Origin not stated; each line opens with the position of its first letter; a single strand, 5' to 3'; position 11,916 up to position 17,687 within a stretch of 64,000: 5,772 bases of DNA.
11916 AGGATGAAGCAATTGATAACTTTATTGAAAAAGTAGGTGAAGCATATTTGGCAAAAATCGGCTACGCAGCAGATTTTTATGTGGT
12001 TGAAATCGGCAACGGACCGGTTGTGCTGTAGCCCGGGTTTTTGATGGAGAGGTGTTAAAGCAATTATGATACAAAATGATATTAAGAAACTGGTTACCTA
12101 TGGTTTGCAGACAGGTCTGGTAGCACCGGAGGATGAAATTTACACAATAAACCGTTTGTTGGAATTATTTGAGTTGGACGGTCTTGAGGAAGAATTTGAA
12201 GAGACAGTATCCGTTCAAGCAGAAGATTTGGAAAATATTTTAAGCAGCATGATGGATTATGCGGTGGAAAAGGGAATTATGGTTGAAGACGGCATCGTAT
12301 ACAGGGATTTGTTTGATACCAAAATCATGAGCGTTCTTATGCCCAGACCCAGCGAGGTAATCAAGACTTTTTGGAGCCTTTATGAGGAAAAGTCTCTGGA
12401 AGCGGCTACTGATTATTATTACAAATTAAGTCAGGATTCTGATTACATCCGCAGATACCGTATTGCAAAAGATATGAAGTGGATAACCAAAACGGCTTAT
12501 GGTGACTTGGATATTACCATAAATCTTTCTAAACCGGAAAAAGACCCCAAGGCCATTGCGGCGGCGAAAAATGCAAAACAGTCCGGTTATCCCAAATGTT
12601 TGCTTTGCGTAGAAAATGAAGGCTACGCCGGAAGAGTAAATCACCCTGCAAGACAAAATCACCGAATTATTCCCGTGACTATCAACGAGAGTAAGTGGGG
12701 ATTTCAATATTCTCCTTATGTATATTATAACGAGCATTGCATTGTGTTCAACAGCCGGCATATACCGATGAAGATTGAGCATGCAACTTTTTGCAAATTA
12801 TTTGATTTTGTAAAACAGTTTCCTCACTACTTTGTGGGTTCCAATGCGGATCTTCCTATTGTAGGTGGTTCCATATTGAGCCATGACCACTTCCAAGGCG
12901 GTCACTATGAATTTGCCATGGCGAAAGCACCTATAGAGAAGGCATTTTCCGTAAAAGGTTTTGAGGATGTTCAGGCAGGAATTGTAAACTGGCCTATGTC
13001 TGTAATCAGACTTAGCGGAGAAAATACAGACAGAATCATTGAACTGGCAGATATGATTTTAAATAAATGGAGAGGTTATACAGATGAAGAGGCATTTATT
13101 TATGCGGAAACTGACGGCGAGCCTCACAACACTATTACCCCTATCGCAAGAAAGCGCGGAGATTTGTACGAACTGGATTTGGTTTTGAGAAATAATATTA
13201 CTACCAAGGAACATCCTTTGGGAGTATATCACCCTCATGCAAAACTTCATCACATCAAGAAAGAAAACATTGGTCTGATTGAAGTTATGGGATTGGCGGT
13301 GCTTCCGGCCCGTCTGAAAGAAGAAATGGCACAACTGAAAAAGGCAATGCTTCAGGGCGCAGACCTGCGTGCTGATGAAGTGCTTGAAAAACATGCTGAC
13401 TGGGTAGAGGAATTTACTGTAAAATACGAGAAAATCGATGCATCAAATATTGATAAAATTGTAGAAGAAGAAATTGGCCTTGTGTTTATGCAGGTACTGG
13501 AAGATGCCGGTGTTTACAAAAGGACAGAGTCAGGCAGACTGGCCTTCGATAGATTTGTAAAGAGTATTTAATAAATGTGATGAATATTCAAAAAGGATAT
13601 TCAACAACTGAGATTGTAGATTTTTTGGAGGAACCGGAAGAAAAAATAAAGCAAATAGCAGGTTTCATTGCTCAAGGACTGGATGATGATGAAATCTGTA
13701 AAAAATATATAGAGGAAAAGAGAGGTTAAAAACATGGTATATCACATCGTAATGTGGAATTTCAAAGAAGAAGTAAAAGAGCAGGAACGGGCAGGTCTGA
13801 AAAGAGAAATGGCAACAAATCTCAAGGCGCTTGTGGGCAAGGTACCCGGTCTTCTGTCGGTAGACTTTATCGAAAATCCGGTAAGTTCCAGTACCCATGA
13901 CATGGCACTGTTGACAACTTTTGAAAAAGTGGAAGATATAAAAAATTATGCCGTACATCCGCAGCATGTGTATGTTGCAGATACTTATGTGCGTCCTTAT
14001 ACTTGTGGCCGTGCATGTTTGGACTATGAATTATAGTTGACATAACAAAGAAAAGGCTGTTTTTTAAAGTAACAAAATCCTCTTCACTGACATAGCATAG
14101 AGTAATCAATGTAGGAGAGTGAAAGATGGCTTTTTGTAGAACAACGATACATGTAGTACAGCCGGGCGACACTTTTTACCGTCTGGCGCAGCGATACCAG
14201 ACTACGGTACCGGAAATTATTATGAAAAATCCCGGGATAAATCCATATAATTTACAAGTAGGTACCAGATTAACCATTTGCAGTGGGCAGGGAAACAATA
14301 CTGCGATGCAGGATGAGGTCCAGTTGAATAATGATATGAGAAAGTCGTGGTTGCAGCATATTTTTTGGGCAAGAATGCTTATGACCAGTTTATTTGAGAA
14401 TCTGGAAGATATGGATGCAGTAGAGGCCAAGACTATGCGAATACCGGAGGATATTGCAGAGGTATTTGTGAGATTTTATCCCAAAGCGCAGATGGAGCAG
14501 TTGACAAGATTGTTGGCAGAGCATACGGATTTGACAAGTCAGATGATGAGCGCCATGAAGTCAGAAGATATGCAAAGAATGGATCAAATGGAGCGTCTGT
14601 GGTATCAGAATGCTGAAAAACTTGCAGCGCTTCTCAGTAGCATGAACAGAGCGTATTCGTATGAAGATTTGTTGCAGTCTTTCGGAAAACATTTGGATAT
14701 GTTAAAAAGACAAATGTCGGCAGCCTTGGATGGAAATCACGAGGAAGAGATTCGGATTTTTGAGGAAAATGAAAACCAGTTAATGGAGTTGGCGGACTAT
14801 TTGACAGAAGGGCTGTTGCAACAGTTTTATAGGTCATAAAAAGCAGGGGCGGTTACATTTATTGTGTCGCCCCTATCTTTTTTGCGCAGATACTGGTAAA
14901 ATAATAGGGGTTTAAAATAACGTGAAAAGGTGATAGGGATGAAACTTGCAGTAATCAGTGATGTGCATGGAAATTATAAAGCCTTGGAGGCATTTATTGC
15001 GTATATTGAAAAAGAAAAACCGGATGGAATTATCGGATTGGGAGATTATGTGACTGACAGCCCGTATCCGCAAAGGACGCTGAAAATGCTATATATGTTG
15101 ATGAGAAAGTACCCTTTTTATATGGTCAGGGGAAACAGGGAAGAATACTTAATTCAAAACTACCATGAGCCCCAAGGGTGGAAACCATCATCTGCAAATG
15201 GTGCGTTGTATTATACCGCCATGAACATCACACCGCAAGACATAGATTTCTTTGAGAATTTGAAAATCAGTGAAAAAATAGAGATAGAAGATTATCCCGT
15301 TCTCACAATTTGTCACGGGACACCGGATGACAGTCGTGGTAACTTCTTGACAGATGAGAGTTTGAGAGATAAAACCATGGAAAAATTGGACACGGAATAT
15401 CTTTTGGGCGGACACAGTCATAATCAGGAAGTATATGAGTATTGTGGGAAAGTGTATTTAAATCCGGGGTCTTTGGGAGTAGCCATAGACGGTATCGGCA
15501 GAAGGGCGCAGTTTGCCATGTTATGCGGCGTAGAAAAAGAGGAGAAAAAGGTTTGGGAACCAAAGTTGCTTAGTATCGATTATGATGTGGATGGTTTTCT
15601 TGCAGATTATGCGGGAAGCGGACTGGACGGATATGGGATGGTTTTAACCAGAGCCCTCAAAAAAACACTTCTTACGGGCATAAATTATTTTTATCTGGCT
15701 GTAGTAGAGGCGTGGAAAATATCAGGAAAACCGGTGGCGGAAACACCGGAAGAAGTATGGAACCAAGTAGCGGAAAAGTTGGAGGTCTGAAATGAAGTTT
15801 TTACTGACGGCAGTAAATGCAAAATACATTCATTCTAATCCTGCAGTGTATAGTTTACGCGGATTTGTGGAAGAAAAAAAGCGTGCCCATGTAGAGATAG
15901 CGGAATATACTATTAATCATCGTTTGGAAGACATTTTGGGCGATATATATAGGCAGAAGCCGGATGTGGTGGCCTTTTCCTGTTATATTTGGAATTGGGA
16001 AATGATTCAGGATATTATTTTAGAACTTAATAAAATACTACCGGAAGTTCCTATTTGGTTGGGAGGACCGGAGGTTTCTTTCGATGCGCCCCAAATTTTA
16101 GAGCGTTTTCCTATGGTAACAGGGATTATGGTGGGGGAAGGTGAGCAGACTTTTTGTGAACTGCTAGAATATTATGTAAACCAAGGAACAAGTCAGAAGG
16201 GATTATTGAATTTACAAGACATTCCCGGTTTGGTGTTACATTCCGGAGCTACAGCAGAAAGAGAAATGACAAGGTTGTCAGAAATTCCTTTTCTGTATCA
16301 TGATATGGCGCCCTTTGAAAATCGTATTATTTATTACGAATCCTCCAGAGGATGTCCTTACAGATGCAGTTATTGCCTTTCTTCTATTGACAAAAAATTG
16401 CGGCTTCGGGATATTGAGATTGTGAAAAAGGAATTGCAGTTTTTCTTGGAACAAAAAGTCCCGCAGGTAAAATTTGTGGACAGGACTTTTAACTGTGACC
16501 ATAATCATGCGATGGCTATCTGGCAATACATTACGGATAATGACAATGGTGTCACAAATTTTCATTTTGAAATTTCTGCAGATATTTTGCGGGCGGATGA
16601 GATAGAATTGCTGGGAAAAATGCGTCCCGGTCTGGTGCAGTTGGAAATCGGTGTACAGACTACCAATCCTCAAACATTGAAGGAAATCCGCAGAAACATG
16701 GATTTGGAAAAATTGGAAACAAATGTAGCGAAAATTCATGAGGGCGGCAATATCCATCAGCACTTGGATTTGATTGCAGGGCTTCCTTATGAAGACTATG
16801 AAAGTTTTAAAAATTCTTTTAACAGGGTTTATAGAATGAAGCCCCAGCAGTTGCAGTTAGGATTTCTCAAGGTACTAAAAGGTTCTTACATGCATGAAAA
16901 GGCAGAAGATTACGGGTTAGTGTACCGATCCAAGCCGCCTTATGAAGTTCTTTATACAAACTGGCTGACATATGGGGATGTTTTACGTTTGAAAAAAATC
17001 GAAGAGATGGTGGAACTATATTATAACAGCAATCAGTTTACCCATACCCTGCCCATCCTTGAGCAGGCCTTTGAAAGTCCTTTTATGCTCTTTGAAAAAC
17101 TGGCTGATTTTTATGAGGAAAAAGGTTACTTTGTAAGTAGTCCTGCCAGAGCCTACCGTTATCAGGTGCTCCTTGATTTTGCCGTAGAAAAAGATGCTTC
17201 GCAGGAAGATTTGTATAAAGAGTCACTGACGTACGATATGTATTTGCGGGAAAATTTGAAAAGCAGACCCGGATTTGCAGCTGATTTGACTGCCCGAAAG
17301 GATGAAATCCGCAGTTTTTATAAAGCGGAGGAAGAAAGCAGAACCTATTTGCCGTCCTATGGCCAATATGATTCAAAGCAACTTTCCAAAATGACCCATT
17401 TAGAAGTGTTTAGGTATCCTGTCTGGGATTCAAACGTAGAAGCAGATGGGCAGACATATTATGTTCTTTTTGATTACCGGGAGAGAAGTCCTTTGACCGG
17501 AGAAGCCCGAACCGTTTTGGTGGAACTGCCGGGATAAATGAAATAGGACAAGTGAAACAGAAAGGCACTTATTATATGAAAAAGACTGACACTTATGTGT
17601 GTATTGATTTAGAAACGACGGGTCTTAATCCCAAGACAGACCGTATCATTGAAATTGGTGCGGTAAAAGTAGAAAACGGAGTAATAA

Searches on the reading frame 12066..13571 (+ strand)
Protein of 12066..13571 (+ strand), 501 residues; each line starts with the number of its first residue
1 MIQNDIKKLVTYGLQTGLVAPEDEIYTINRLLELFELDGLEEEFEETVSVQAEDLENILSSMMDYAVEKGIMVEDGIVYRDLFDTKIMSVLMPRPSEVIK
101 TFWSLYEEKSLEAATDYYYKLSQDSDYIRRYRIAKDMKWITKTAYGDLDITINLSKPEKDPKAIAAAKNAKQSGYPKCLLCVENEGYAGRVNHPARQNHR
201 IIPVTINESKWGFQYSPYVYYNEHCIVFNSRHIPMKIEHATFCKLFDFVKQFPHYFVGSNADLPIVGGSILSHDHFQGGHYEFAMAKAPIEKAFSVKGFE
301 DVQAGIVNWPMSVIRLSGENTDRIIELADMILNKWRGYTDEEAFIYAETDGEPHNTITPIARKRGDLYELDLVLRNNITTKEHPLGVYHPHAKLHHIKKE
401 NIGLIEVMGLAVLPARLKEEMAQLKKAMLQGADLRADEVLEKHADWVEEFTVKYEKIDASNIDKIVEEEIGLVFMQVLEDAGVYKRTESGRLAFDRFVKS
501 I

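Call 50: search_protein_families(library=pfam, proteins=[window:12066-13571:+], max_evalue=0.00001)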
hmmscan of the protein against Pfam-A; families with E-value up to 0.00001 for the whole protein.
window:12066-13571:+ (501 aa): 2 families
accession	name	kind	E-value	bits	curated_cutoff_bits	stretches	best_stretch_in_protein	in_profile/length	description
PF01087.27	GalP_UDP_transf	-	2.4e-40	139.4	22.1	1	20-234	4-184/184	Galactose-1-phosphate uridyl transferase, N-terminal domain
PF02744.22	GalP_UDP_tr_C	-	3.3e-29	102.2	29.2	1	250-446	3-163/165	Galactose-1-phosphate uridyl transferase, C-terminal domain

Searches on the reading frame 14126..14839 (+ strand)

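Call 51: search_protein_families(library=pfam, proteins=[window:14126-14839:+], max_evalue=0.00001)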
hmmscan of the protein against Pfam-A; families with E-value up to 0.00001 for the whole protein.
window:14126-14839:+ (237 aa): 1 family
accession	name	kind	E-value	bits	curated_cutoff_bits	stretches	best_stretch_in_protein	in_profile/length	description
PF01476.26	LysM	-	5.4e-12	45.9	20.9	1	9-51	1-42/43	LysM domain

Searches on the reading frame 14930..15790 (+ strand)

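Call 51: search_protein_families(library=pfam, proteins=[window:14930-15790:+], max_evalue=0.00001)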
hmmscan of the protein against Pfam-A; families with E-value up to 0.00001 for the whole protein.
window:14930-15790:+ (286 aa): 2 families
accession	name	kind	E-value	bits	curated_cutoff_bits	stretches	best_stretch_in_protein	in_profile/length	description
PF00149.33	Metallophos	-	2.4e-19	71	21.5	1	4-165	1-190/191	Calcineurin-like phosphoesterase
PF12850.12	Metallophos_2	-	3.1e-18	66.7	27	1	4-188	1-141/154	Calcineurin-like phosphoesterase superfamily domain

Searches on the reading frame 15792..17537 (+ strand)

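Call 51: search_protein_families(library=pfam, proteins=[window:15792-17537:+], max_evalue=0.00001)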
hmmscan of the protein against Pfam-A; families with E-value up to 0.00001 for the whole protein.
window:15792-17537:+ (581 aa): 3 families
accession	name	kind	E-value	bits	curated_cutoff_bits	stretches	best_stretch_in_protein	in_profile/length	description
PF13311.11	DUF4080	-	3.5e-64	216.9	22.9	1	372-560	1-188/188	Protein of unknown function (DUF4080)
PF02310.24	B12-binding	-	2.1e-20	73.2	32.1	1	7-124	5-120/121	B12 binding domain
PF04055.27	Radical_SAM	-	7.1e-17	62.5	29.5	1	183-344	2-164/166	Radical SAM superfamily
